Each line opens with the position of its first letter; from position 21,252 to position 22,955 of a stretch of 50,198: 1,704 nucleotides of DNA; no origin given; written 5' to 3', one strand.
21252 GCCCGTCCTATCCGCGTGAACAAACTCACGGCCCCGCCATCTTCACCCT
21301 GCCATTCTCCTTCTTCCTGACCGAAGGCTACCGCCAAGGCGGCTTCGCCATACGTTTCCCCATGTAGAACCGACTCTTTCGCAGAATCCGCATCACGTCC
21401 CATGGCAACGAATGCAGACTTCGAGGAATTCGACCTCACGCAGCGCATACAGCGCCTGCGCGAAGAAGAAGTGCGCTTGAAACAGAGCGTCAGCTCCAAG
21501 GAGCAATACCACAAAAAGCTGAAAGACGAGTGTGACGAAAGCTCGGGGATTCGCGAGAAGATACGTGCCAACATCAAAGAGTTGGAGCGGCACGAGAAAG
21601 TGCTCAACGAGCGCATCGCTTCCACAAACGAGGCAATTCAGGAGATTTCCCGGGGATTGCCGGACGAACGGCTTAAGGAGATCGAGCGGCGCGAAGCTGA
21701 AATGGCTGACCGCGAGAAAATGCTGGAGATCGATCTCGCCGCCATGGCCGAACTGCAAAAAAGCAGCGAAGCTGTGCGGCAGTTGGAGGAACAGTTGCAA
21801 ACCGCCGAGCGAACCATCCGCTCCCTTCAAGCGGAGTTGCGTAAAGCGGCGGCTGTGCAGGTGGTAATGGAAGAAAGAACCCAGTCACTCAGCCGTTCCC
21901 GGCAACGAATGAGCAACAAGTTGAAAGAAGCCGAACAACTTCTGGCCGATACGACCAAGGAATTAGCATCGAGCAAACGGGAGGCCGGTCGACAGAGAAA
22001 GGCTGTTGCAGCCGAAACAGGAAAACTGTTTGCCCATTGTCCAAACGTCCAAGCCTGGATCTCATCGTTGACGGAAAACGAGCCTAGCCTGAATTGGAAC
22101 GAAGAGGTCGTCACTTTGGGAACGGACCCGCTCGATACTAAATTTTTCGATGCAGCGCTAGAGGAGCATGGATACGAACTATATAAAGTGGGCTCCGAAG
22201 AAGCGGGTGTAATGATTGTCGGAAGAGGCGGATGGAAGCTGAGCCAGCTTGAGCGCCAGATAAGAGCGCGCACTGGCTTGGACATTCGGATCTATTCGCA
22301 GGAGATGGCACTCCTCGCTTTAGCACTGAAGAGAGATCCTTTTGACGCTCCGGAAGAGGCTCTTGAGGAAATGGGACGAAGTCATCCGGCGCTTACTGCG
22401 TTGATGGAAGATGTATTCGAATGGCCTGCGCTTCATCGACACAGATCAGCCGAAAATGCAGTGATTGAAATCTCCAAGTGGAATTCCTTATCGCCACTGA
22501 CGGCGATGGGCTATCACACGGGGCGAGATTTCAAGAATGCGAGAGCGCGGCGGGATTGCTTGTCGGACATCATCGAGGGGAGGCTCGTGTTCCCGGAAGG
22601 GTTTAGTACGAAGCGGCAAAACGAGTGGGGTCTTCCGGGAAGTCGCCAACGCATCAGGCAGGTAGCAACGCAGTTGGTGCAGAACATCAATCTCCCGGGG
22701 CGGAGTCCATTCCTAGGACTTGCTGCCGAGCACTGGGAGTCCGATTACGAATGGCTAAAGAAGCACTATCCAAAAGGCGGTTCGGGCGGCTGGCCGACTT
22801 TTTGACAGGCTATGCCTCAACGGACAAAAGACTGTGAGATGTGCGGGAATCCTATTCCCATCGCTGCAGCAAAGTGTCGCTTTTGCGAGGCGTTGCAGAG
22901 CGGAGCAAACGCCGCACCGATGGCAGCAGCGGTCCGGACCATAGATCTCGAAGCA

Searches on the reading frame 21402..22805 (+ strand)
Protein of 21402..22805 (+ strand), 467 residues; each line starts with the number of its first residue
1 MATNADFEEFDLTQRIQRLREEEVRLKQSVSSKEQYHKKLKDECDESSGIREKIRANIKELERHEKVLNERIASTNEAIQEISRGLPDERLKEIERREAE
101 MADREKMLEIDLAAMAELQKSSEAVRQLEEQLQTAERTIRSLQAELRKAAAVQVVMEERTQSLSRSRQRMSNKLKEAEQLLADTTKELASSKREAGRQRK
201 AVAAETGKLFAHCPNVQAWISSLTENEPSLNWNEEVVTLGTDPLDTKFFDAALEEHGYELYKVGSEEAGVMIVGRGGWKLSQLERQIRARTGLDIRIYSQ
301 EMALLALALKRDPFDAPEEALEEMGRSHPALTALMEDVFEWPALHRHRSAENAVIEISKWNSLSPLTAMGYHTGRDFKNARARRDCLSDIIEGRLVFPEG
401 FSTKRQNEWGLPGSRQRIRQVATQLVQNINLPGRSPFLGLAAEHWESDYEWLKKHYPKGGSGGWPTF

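Call 41: search_protein_families(library=pfam, proteins=[window:21402-22805:+], max_evalue=0.001)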
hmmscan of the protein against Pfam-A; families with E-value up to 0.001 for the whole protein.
window:21402-22805:+ (467 aa): 0 families

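Call 43: search_protein_families(library=padloc, proteins=[window:21402-22805:+], max_evalue=0.001)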
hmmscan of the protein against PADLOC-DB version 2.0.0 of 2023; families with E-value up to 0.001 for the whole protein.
window:21402-22805:+ (467 aa): 4 families
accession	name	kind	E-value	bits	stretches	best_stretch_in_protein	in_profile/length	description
PDLC03865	LmuB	-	1.6e-05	21.4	1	12-200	585-782/1007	-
PDLC03868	LmuB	-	2.1e-05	21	1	14-204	297-484/1035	-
PDLC03859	LmuB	-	0.00013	19.4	1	26-178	351-489/611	-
PDLC00551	JetC2|JetC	-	0.00018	17.5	1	11-196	844-1027/1365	DUF3584 domain; MukB-like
